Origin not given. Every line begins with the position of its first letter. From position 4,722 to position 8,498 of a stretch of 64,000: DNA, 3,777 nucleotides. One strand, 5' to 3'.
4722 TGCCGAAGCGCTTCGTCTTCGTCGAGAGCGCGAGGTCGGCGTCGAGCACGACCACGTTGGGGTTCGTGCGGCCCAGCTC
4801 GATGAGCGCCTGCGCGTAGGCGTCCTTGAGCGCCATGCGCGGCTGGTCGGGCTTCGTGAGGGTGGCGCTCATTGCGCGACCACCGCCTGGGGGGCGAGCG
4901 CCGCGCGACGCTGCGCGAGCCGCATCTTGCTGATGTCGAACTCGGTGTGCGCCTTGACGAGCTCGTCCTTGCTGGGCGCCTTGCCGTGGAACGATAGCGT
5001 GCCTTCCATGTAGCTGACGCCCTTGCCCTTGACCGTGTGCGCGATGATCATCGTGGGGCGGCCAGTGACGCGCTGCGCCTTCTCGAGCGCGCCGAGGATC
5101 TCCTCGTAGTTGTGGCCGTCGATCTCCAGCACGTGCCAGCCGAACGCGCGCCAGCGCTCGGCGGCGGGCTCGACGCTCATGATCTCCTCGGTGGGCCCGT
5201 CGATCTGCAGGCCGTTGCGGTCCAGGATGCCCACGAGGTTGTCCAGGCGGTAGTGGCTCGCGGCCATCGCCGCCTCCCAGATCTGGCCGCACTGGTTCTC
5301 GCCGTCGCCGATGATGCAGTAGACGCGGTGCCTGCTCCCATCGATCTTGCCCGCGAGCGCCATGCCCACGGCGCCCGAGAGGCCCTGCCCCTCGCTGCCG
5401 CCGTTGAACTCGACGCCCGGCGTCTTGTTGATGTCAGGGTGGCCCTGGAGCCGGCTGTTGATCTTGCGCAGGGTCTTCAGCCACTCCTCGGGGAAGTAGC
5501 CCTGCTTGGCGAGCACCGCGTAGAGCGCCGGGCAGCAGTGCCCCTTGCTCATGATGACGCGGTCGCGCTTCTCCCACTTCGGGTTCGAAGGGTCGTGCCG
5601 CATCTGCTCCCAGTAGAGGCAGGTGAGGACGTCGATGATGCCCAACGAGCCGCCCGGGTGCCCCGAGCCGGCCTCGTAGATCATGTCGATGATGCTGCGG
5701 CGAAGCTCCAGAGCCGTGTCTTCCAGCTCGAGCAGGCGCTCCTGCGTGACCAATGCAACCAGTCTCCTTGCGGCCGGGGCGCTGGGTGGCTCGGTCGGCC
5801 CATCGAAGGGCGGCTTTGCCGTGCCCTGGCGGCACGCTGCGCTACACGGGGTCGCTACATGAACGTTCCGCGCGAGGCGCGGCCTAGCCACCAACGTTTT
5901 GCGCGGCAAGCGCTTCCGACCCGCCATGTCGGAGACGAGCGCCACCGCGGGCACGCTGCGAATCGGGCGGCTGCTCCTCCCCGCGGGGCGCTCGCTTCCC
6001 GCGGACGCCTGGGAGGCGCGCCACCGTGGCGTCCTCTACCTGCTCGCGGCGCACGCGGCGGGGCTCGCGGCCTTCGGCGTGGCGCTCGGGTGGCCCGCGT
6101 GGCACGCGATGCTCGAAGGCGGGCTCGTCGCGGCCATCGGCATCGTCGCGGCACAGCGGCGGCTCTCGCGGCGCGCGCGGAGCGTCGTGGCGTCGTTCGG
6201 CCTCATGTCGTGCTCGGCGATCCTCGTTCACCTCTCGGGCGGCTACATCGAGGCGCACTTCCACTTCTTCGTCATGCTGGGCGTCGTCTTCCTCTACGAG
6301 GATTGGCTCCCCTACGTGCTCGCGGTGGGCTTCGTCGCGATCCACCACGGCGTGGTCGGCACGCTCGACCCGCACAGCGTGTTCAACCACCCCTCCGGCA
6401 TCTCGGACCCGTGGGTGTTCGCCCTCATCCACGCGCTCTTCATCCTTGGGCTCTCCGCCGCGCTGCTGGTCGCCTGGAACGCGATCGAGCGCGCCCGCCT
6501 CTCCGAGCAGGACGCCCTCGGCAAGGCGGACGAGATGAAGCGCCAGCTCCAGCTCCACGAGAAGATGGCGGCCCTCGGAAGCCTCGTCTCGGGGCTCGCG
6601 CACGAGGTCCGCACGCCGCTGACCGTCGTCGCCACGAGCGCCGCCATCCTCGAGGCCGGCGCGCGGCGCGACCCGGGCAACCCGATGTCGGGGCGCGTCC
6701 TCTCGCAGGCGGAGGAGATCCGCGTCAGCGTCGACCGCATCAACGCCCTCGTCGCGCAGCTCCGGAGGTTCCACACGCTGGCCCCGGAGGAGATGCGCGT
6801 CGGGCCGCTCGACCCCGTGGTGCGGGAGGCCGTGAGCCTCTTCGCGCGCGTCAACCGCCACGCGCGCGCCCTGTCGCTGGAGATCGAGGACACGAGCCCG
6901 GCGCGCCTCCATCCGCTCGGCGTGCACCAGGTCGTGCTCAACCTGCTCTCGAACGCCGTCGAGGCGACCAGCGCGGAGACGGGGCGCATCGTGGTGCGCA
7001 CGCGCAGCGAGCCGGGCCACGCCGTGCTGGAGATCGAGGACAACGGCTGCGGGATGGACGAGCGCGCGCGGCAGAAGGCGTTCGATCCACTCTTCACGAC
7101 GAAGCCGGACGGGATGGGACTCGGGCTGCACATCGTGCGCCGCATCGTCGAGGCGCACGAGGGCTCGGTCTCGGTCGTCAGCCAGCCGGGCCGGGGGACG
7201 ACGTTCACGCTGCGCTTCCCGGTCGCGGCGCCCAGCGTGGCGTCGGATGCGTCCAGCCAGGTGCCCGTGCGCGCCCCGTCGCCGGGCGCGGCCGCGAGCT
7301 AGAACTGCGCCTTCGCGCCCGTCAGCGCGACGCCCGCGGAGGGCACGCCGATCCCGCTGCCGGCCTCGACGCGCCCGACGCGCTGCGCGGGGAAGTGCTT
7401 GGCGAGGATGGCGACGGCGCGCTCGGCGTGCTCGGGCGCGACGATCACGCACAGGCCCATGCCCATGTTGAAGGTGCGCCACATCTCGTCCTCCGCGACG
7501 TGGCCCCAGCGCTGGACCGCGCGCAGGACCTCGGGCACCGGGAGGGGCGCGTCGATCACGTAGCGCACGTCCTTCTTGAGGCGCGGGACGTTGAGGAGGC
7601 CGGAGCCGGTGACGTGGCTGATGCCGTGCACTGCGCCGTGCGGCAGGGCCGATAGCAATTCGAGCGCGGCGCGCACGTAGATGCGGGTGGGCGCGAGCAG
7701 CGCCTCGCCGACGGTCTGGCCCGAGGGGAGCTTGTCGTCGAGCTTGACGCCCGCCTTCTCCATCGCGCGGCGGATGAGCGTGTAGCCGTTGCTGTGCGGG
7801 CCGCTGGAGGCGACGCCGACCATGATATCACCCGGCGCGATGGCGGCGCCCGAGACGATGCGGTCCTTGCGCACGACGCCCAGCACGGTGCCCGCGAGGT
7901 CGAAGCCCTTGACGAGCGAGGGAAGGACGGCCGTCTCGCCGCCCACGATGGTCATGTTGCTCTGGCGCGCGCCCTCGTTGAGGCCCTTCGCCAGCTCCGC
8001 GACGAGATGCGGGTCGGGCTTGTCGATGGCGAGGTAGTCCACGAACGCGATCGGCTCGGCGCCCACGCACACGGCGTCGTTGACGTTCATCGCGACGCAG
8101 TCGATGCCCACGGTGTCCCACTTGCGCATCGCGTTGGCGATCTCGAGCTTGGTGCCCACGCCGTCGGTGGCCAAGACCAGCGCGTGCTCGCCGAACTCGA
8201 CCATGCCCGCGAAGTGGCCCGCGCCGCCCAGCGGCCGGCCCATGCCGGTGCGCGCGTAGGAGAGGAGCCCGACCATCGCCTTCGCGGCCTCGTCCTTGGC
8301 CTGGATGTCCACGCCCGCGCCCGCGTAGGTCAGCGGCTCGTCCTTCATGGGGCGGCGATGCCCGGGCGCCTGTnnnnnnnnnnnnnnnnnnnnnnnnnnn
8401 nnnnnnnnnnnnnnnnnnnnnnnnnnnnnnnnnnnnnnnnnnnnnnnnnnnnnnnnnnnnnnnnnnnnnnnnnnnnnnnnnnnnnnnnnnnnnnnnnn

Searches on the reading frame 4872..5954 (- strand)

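Call 49: search_protein_families(library=pfam, proteins=[window:4872-5954:-], max_evalue=0.00001)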
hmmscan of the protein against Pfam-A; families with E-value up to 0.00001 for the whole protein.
window:4872-5954:- (361 aa): 4 families
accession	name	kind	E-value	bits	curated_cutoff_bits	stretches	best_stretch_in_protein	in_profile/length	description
PF00456.26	Transketolase_N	-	1.4e-61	208.8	22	1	84-339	9-275/334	Transketolase, thiamine diphosphate binding domain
PF13292.11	DXP_synthase_N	-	1.7e-14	54.2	21.2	1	76-252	17-176/274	1-deoxy-D-xylulose-5-phosphate synthase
PF00676.26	E1_dh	-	1.7e-06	27.7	22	1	180-297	93-211/300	Dehydrogenase E1 component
PF09364.15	XFP_N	-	7.1e-06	25.5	23.7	0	176-286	130-240/364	XFP N-terminal domain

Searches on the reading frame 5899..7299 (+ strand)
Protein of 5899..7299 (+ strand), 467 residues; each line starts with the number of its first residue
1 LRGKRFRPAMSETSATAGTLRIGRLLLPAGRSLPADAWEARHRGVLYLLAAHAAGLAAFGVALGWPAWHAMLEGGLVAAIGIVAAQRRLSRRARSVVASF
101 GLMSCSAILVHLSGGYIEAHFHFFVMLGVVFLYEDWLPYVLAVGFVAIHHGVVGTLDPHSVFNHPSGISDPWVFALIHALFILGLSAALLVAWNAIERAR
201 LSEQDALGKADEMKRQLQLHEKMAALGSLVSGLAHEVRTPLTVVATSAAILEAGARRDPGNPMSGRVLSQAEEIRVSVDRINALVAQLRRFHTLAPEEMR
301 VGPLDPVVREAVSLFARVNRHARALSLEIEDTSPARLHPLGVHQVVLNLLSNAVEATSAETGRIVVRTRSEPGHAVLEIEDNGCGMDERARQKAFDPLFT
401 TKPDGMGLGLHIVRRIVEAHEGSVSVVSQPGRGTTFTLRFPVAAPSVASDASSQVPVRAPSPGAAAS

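Call 49: search_protein_families(library=pfam, proteins=[window:5899-7299:+], max_evalue=0.00001)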
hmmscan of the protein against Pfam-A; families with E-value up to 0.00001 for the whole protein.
window:5899-7299:+ (467 aa): 4 families
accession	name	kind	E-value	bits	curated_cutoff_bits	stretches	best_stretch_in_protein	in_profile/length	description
PF02518.31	HATPase_c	-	6.7e-29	101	26.4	1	340-443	4-110/111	Histidine kinase-, DNA gyrase B-, and HSP90-like ATPase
PF00512.31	HisKA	-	1.8e-08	34.7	26.9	1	226-292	2-61/66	His Kinase A (phospho-acceptor) domain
PF13581.12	HATPase_c_2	-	2.4e-06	28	27.4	1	341-439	31-126/127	Histidine kinase-like ATPase domain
PF14501.12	HATPase_c_5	-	7.2e-06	26.3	22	0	339-426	3-88/102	GHKL domain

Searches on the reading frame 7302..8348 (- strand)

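Call 49: search_protein_families(library=pfam, proteins=[window:7302-8348:-], max_evalue=0.00001)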
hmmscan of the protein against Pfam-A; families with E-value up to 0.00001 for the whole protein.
window:7302-8348:- (349 aa): 2 families
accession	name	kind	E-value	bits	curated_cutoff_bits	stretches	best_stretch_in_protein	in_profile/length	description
PF00586.29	AIRS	-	2.6e-26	92.7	24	1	47-159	4-112/112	AIR synthase related protein, N-terminal domain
PF02769.27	AIRS_C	-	3.2e-25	89.6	23.1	1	172-334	2-152/156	AIR synthase related protein, C-terminal domain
